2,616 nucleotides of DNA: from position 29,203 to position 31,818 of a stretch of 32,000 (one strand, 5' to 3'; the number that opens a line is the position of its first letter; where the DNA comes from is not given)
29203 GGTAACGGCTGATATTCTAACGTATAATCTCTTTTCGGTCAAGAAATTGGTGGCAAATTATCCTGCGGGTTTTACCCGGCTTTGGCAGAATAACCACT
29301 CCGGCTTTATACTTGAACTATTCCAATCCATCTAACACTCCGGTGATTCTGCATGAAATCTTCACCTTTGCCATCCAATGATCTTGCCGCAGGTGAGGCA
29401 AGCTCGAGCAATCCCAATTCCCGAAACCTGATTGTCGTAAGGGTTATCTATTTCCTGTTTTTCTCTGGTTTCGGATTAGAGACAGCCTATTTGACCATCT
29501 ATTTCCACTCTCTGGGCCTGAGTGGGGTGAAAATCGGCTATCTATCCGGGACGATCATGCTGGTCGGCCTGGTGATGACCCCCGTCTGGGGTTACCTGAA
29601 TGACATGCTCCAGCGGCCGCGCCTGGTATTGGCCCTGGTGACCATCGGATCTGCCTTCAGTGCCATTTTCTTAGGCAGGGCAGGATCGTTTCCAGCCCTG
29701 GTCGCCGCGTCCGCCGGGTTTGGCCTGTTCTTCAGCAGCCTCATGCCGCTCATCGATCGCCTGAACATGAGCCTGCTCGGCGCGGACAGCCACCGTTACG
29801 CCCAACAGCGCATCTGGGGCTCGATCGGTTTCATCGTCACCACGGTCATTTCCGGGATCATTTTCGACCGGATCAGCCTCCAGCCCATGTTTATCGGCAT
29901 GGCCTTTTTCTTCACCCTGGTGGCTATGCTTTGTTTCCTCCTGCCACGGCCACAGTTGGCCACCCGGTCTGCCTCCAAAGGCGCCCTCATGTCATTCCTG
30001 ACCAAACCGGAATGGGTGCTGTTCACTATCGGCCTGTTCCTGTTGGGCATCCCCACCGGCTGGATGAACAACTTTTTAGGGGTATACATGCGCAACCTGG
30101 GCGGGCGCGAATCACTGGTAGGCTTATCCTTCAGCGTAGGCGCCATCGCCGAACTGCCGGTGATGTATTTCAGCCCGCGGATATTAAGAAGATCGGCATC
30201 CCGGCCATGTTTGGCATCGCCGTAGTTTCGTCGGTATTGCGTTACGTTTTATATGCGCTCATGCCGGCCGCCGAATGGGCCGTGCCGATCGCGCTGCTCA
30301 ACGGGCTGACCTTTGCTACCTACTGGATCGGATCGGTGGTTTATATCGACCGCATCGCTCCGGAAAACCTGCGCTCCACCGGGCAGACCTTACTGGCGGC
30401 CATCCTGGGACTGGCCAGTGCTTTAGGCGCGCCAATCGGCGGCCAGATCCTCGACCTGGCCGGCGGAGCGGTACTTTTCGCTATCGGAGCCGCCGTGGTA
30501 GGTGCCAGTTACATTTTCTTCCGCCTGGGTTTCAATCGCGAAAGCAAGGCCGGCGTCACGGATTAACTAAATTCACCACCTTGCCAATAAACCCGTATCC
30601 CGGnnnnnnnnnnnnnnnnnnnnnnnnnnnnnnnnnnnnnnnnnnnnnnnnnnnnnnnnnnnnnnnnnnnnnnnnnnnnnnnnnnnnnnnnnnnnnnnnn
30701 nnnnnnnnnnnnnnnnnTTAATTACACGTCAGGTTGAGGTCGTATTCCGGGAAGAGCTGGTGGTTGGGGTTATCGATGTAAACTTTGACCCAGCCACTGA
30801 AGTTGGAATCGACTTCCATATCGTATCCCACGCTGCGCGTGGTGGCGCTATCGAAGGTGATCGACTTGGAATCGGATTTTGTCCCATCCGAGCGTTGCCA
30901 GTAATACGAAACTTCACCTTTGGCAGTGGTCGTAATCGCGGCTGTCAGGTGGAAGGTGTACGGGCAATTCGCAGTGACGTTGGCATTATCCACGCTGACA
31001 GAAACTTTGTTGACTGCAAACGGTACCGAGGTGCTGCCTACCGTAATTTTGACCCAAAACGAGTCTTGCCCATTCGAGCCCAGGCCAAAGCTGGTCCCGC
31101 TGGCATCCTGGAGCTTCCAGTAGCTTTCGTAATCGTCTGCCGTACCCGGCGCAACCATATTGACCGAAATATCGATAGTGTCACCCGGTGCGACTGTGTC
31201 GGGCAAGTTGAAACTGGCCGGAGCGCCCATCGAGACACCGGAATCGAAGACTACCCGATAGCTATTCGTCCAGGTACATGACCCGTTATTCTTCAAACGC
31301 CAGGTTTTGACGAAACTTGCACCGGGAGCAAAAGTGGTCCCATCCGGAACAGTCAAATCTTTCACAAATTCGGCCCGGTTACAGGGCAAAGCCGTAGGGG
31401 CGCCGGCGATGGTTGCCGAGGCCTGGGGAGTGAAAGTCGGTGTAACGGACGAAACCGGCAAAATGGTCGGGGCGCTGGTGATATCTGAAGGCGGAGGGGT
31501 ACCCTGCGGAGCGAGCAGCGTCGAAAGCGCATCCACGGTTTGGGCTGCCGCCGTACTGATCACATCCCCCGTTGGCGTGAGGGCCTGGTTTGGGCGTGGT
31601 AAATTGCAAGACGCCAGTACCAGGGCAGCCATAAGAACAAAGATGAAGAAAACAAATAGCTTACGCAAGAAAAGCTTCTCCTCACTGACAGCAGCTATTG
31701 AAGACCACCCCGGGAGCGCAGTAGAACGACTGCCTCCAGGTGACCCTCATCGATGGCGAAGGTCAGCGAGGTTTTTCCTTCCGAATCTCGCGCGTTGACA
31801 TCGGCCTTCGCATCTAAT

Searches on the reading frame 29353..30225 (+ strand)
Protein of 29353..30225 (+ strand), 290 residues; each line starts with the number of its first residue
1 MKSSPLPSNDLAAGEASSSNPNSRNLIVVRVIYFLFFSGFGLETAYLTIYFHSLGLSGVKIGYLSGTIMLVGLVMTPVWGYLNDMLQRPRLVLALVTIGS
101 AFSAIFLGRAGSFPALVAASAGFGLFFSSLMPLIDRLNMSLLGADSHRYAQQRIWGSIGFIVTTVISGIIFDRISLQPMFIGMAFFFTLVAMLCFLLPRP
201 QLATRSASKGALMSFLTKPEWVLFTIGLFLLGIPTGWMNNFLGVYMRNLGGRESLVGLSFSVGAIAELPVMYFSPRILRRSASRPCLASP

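Call 9: search_protein_families(library=pfam, proteins=[window:29353-30225:+], max_evalue=0.00001)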
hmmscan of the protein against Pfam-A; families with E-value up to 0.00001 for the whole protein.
window:29353-30225:+ (290 aa): 3 families
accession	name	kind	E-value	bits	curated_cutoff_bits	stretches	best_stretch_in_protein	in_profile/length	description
PF12832.13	MFS_1_like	-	3.5e-43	148.5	25.2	1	29-283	4-276/373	MFS_1 like family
PF07690.21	MFS_1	-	4.2e-17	62.5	33.4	1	32-285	4-269/347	Major Facilitator Superfamily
PF01306.25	LacY_symp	-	7.5e-06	25.4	24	0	25-204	8-193/413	LacY proton/sugar symporter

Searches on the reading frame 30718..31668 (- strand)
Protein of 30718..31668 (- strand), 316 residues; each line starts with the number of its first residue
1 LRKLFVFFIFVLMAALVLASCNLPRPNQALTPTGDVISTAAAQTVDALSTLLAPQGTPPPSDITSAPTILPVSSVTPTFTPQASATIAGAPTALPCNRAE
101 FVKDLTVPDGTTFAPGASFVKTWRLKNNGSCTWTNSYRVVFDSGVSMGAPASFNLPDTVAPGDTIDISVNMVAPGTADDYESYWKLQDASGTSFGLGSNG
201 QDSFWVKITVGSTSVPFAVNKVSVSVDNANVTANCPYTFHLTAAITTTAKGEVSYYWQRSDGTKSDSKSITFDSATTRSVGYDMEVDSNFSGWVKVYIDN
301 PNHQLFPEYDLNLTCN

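Call 9: search_protein_families(library=pfam, proteins=[window:30718-31668:-], max_evalue=0.00001)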
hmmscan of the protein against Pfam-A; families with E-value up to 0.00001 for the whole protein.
window:30718-31668:- (316 aa): 1 family
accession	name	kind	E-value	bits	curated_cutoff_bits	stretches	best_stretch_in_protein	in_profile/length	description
PF16158.11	N_BRCA1_IG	-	1.7e-27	96.6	28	1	106-210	1-108/108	Ig-like domain from next to BRCA1 gene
